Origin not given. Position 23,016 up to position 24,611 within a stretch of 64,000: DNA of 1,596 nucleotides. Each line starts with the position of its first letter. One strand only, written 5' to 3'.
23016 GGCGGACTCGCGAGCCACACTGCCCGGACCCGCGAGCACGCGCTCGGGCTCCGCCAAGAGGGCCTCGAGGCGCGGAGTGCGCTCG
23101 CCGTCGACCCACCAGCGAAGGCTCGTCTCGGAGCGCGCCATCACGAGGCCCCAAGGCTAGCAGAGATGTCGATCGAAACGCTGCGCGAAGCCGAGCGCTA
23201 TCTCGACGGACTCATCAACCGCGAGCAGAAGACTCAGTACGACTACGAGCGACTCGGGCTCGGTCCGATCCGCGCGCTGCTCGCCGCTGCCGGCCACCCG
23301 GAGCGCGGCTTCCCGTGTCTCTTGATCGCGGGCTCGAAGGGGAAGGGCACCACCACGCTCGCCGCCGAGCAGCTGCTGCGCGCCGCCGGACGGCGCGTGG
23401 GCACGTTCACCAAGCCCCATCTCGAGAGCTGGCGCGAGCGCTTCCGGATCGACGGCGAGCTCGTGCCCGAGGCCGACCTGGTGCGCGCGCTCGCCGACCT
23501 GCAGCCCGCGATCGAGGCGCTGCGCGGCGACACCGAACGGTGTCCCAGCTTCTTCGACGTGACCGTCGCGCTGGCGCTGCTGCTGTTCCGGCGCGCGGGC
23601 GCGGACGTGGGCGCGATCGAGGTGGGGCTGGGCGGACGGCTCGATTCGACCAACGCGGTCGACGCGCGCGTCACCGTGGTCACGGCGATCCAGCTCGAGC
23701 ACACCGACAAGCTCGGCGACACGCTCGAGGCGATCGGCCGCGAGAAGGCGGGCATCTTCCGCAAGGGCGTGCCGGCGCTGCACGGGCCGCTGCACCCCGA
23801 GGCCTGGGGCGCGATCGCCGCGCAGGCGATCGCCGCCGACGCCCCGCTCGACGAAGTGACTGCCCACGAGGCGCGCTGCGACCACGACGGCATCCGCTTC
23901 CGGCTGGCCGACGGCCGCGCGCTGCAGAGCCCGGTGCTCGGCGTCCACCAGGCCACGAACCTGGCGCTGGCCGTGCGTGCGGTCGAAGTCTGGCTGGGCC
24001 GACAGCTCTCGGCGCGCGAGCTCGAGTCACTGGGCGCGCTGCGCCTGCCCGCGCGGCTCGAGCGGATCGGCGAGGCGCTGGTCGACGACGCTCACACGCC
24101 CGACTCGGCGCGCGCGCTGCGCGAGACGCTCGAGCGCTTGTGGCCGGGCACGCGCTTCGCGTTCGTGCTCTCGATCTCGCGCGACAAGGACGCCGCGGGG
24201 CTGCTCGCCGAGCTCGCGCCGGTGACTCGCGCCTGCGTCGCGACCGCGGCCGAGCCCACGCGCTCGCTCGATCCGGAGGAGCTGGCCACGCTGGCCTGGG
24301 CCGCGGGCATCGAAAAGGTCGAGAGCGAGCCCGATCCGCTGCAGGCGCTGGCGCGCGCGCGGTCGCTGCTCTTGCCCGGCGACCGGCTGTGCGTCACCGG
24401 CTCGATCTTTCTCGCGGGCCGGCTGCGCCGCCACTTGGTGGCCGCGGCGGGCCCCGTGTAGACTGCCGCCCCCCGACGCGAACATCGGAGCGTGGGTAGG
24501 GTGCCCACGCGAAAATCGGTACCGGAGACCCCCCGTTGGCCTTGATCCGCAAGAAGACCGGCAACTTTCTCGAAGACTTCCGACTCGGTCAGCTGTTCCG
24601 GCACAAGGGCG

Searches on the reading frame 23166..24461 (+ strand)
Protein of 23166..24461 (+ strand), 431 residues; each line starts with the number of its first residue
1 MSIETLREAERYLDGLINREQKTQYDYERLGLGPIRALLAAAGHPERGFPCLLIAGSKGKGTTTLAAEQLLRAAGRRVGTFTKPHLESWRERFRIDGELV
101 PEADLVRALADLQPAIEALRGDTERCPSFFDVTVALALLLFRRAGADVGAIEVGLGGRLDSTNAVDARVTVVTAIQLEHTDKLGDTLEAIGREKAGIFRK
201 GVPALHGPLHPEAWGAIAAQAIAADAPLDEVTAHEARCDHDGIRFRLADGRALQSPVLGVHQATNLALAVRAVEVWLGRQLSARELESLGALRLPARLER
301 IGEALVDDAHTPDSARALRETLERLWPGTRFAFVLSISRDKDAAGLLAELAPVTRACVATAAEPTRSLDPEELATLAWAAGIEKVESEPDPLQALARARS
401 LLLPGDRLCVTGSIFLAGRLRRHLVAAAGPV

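Call 10: search_protein_families(library=pfam, proteins=[window:23166-24461:+])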
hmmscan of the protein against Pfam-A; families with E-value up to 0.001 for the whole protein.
window:23166-24461:+ (431 aa): 2 families
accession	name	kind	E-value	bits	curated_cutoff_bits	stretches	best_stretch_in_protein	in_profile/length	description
PF02875.26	Mur_ligase_C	-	5.1e-14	53.6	28.4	1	297-413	2-126/127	Mur ligase, glutamate ligase domain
PF08245.18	Mur_ligase_M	-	7.3e-10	39.6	24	1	54-272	1-199/200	Mur ligase middle domain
